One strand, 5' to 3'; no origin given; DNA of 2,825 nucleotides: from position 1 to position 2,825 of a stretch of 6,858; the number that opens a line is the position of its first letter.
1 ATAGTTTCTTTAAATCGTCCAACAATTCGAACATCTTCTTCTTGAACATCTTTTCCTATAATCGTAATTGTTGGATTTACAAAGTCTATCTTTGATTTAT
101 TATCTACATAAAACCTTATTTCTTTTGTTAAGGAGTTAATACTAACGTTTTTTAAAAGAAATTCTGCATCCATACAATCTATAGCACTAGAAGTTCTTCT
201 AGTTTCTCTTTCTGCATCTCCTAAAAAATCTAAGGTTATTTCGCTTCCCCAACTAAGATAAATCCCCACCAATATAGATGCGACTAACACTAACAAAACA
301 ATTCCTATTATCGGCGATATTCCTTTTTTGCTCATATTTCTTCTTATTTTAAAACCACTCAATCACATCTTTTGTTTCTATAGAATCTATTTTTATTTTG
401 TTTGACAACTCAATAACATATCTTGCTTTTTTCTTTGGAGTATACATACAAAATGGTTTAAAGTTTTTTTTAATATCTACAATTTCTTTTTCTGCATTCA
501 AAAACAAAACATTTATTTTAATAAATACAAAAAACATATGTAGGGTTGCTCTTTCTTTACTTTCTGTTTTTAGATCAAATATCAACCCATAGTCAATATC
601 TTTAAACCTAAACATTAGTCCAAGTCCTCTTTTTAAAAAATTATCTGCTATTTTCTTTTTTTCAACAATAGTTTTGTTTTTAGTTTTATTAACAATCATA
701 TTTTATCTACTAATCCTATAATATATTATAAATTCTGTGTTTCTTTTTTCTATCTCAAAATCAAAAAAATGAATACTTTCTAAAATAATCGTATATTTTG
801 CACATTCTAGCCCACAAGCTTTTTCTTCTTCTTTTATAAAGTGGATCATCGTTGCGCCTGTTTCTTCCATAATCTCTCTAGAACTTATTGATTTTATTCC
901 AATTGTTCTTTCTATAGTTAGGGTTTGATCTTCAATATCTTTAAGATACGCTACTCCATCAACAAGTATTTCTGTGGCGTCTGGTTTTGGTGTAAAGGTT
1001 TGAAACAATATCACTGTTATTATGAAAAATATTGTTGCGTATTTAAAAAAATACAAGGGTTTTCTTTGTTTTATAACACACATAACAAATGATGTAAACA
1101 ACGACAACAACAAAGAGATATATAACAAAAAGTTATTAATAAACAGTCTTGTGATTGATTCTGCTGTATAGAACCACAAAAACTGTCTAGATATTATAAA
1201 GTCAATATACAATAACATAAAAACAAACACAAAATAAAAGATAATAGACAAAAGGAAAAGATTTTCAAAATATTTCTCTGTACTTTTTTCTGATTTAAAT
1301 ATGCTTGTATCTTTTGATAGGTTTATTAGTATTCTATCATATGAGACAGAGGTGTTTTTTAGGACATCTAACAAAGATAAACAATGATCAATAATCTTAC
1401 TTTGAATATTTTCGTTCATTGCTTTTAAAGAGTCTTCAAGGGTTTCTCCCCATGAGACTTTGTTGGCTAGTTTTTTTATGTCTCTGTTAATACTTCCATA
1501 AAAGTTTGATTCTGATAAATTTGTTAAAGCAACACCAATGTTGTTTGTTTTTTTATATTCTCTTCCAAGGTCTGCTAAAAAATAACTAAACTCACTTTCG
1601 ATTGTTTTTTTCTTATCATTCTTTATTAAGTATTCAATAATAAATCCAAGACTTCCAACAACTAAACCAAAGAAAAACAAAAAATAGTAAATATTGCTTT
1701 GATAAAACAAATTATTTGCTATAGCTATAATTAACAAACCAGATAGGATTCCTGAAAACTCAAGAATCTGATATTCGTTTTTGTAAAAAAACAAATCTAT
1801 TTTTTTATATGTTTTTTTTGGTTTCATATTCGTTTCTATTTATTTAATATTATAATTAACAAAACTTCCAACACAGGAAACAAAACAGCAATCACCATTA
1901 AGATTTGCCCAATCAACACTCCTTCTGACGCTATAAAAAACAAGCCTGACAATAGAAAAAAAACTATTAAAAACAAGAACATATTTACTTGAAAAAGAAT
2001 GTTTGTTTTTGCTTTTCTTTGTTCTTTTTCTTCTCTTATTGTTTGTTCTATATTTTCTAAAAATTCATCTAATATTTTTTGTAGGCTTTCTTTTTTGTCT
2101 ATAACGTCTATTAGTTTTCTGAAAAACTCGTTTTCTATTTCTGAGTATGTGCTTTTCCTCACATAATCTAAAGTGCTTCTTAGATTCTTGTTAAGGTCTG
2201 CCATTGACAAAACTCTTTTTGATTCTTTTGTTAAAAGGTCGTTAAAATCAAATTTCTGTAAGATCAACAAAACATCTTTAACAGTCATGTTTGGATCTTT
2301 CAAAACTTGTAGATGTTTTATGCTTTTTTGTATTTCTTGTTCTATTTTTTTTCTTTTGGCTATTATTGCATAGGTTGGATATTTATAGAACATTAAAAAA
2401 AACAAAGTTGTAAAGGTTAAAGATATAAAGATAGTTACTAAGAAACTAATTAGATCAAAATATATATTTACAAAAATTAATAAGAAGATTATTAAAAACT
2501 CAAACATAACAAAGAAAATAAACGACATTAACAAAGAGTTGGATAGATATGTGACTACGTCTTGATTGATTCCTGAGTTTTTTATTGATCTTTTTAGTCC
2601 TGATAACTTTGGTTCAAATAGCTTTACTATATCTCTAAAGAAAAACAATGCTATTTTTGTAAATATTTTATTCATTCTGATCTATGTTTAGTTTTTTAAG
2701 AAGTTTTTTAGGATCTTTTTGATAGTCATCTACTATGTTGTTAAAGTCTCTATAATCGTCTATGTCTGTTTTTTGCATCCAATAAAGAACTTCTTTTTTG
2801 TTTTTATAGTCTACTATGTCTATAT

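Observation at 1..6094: Compact archaeal type IV pilus-like gene set with a non-canonical parts list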

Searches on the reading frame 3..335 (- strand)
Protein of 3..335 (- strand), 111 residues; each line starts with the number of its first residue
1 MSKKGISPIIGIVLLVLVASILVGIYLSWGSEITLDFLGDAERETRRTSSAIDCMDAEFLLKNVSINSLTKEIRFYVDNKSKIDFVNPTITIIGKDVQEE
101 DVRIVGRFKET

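Call 8: search_protein_families(library=pfam, max_evalue=1, proteins=[window:3-335:-])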
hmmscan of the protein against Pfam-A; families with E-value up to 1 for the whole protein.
window:3-335:- (111 aa): 3 families
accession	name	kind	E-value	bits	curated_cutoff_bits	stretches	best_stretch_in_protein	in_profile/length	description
PF01917.21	Arch_flagellin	-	0.00058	20.7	29.5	1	4-102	3-100/162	Archaebacterial flagellin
PF16481.10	DUF5058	-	0.021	14.9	28.2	1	6-66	53-110/222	Domain of unknown function (DUF5058)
PF07790.16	Pilin_N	-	0.51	11.7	25.2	1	4-25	1-22/78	Archaeal Type IV pilin, N-terminal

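Call 9: search_protein_families(library=ncbifam, max_evalue=1, proteins=[window:3-335:-])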
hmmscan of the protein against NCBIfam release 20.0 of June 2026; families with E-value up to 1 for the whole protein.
window:3-335:- (111 aa): 2 families
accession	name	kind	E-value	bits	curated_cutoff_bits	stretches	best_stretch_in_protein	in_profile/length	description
TIGR02537.2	arch_flag_Nterm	domain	0.0055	16.2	20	1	2-18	1-17/33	archaellin/type IV pilin N-terminal domain-containing protein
NF046073.1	UpsA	equivalog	0.62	10.2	130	0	3-33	1-31/136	pilin subunit UpsA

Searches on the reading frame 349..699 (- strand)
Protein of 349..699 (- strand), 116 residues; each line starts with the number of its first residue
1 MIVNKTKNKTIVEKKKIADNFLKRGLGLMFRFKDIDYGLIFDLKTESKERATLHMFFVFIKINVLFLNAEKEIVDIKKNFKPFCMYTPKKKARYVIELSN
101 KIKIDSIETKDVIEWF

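Call 8: search_protein_families(library=pfam, max_evalue=1, proteins=[window:349-699:-])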
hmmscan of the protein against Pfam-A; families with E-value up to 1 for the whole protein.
window:349-699:- (116 aa): 1 family
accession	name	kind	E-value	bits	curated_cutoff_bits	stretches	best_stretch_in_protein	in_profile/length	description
PF02643.20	DUF192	-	1.5e-12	47.9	27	1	16-101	4-81/96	Uncharacterized ACR, COG1430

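Call 9: search_protein_families(library=ncbifam, max_evalue=1, proteins=[window:349-699:-])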
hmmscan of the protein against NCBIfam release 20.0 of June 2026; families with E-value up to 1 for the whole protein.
window:349-699:- (116 aa): 1 family
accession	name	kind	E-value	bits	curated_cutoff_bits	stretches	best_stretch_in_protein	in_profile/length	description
NF002996.0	PRK03760.1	equivalog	4.1e-32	110.6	146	1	1-115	3-116/121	hypothetical protein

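Call 12: find_encoding_contigs(protein=window:349-699:-, flank=10000, max_places=6)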
Protein window:349-699:- (116 aa): 2 contigs read that carry it; 2 places shown.
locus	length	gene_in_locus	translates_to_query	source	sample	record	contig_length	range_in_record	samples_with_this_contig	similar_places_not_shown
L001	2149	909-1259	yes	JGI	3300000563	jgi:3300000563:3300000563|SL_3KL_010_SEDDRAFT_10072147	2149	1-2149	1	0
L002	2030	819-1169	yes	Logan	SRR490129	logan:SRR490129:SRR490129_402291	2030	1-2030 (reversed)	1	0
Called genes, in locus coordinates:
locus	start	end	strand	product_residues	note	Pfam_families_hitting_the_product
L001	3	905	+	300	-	?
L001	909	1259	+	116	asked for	PF02643:DUF192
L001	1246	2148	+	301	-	?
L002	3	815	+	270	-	?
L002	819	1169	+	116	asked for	PF02643:DUF192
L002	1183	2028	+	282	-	?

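Call 67: find_homologous_proteins(query=window:352-699:-, max_evalue=0.001)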
Query window:352-699:- (116 aa): 8 proteins with E <= 0.001 among 14 candidates.
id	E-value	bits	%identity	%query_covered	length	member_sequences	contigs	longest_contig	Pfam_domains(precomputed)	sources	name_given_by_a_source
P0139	1.1e-66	240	98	100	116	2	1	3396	PF02643.21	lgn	-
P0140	7.4e-45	170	72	99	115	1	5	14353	PF02643.21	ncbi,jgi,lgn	jgi:uncharacterized protein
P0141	3.9e-44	167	67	99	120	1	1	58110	PF02643.21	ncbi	-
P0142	1.6e-42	162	69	84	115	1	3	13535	PF02643.21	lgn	-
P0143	1.3e-41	159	70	84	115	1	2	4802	PF02643.21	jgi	jgi:uncharacterized protein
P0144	2.5e-18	84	50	93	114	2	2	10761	PF02643.21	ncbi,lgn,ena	-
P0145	4.8e-16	77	48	86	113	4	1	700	PF02643.21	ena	-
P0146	1.0e-14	73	48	82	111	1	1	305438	PF02643.21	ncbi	ncbi:MAG: DUF192 domain-containing protein [Candidatus Woesearchaeota archaeon]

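Call 68: find_encoding_contigs(protein=P0146, flank=8000, max_places=2)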
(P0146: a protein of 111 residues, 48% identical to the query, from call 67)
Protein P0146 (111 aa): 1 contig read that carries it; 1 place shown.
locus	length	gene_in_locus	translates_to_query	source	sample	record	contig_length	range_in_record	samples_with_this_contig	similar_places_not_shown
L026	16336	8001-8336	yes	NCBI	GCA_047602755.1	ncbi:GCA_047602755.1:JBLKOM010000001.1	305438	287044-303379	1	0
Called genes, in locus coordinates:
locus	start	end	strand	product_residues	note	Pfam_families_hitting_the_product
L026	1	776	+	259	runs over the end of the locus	PF00535:Glycos_transf_2, PF10111:Glyco_tranf_2_2, PF13641:Glyco_tranf_2_3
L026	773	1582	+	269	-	PF00535:Glycos_transf_2, PF10111:Glyco_tranf_2_2 (faint), PF13641:Glyco_tranf_2_3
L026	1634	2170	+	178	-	PF00908:dTDP_sugar_isom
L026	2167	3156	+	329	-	PF01073:3Beta_HSD, PF01370:Epimerase, PF02719:Polysacc_synt_2, PF04321:RmlD_sub_bind, PF05368:NmrA (weak), PF07993:NAD_binding_4, PF13460:NAD_binding_10, PF16363:GDP_Man_Dehyd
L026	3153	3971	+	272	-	PF01370:Epimerase, PF04321:RmlD_sub_bind, PF13460:NAD_binding_10 (weak), PF01073:3Beta_HSD, PF16363:GDP_Man_Dehyd, PF02719:Polysacc_synt_2, PF07993:NAD_binding_4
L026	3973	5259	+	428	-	PF03446:NAD_binding_2 (faint), PF03721:UDPG_MGDP_dh_N, PF00984:UDPG_MGDP_dh, PF03720:UDPG_MGDP_dh_C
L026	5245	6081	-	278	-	PF01073:3Beta_HSD, PF01370:Epimerase, PF04321:RmlD_sub_bind, PF16363:GDP_Man_Dehyd, PF02719:Polysacc_synt_2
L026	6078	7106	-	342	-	PF01370:Epimerase, PF04321:RmlD_sub_bind (weak), PF05368:NmrA (weak), PF16363:GDP_Man_Dehyd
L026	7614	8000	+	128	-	-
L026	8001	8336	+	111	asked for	PF02643:DUF192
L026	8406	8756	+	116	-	-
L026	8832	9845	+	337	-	PF02005:TRM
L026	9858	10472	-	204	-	PF14681:UPRTase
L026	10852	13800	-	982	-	PF17963:Big_9 (weak)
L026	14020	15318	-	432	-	-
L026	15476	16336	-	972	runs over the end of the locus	?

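Call 69: find_encoding_contigs(protein=P0144, flank=8000, max_places=2)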
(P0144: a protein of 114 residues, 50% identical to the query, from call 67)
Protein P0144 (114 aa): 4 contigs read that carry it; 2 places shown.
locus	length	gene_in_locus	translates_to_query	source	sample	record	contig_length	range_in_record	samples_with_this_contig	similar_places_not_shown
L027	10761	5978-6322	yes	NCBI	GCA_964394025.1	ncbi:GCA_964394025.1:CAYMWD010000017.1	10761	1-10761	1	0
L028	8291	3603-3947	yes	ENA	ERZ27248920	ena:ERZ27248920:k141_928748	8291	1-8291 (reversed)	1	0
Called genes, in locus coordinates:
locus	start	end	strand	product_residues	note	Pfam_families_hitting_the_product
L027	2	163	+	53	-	?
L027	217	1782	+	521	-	PF19077:Big_13 (faint), PF17957:Big_7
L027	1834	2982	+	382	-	PF01266:DAO (faint), PF01494:FAD_binding_3, PF05834:Lycopene_cycl (weak)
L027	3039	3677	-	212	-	PF13641:Glyco_tranf_2_3, PF00535:Glycos_transf_2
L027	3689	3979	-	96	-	-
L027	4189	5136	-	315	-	PF14528:LAGLIDADG_3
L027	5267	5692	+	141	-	-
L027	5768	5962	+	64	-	-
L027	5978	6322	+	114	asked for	PF02643:DUF192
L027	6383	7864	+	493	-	PF00437:T2SSE, PF27713:UCP018868 (weak)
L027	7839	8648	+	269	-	PF00482:T2SSF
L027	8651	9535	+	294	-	PF00482:T2SSF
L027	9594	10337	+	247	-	PF09754:PAC2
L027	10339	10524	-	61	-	-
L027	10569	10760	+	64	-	?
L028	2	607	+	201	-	?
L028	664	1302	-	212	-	PF13641:Glyco_tranf_2_3, PF00535:Glycos_transf_2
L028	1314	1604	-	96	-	-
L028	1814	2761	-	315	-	PF14528:LAGLIDADG_3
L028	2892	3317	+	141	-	-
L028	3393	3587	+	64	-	-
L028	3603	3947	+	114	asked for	PF02643:DUF192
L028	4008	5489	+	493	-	PF00437:T2SSE, PF27713:UCP018868 (weak)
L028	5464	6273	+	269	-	PF00482:T2SSF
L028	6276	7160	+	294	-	PF00482:T2SSF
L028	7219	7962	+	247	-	PF09754:PAC2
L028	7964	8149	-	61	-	-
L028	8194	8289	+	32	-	?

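Call 76: find_related_loci(query=A3, collection=metagenome_contigs, flank=7000)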
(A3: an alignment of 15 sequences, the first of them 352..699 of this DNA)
Query A3 (116 aa) in metagenome_contigs; peptide patterns used: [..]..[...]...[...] (x = any residue, [..] = any of these).
600 stretches matched a pattern (row limit reached: there are more); 422 encode a relative of the query (tblastn E <= 1e-3); the best 80 are kept; 80 distinct loci.
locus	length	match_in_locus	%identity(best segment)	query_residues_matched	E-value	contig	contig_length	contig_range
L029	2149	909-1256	100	1-116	2e-74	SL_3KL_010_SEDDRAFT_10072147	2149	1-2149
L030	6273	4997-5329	53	6-115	3e-33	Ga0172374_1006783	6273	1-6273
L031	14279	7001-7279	55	24-115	1e-31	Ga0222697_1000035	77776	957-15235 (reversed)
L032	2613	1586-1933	50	1-115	7e-31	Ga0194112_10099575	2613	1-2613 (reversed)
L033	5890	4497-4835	55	1-115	3e-30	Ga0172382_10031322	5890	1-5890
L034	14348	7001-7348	49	1-115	4e-29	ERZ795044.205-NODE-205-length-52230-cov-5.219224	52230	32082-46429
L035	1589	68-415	45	1-115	8e-29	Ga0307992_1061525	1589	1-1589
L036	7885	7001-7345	49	1-115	2e-28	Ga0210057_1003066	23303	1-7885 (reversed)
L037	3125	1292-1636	49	1-115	2e-28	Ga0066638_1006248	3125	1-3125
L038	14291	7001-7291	55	1-99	2e-27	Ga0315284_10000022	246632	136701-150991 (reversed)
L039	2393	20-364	47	1-115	1e-27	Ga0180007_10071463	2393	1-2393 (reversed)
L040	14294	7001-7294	51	1-100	5e-27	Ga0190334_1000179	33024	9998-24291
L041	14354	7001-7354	43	1-115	2e-26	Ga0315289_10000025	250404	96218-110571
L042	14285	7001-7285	52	22-115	2e-25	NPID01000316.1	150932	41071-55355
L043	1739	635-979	44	1-115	6e-25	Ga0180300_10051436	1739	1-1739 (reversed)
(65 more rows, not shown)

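Call 83: search_solved_structures(query=A3, max_evalue=1, show_alignments=1)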
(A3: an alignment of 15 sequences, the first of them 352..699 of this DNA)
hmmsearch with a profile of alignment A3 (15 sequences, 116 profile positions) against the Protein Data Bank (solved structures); distinct sequences matched with E-value up to 1: 2.
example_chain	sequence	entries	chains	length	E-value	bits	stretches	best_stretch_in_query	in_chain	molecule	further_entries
3pjy_A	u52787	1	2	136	7.6e-06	29.1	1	23-114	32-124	Hypothetical signal peptide protein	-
3m7a_A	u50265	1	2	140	0.00051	23.2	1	16-85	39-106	uncharacterized protein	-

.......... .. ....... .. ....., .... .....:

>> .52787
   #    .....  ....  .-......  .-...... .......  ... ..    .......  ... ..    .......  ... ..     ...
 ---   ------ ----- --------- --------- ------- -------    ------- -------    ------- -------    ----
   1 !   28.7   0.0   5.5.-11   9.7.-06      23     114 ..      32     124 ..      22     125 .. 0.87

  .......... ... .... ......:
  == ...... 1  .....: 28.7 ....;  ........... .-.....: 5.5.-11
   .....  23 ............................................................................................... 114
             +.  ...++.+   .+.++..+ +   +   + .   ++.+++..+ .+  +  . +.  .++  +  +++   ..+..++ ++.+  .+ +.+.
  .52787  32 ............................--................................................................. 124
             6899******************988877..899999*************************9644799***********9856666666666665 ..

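Call 87: search_protein_families(library=pfam, max_evalue=0.01, proteins=[L001:1273-2148:+])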
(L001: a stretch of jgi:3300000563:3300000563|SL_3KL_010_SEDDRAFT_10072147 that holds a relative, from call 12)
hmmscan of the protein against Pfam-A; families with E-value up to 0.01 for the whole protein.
L001:1273-2148:+ (292 aa): 2 families
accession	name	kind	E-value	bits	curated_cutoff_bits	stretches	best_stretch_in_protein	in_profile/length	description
PF13385.13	Laminin_G_3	-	1.5e-09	38.6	27.6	1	187-291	1-102/151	Concanavalin A-like lectin/glucanases superfamily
PF01917.21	Arch_flagellin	-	0.00034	21.4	29.5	1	4-128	3-118/162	Archaebacterial flagellin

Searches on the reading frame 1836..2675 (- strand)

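Call 8: search_protein_families(library=pfam, max_evalue=1, proteins=[window:1836-2675:-])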
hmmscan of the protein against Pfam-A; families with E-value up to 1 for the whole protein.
window:1836-2675:- (279 aa): 7 families
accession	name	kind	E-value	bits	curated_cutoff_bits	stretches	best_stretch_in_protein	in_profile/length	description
PF00482.28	T2SSF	-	2.2e-08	34.5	25.2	1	129-243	12-122/125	Type II secretion system (T2SS), protein F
PF20990.2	DUF2207_C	-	0.0037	17.4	33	1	160-276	58-184/247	Predicted membrane protein (DUF2207) C-terminal domain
PF12896.12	ANAPC4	-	0.047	13.6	23.1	1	147-225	9-75/203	Anaphase-promoting complex, cyclosome, subunit 4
PF10459.15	Peptidase_S46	-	0.085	11.9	22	1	130-224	276-370/698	Peptidase S46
PF07332.16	Phage_holin_3_6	-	0.12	12.9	28.4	0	197-275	3-89/116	Putative Actinobacterial Holin-X, holin superfamily III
PF17925.6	TetR_C_20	-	0.23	12.1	26.5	1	105-170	41-105/107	Tetracyclin repressor-like, C-terminal domain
PF14130.12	Cap4_nuclease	-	0.34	11.5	26.2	1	141-226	87-170/200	Cap4, dsDNA endonuclease domain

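Call 9: search_protein_families(library=ncbifam, max_evalue=1, proteins=[window:1836-2675:-])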
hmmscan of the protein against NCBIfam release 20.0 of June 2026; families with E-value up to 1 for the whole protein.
window:1836-2675:- (279 aa): 3 families
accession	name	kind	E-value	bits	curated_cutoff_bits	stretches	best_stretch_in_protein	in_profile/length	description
NF004704.2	PRK06041.1-2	equivalog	8.8e-07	28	550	1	55-275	20-232/555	archaellar assembly protein ArlJ/FlaJ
TIGR03741.1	PRTRC_E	subfamily_domain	0.081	12.9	37.95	1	175-224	51-100/106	PRTRC system protein E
NF038219.1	IcmV_IVB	equivalog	0.26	11.4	100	1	150-264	4-116/149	type IVB secretion system protein IcmV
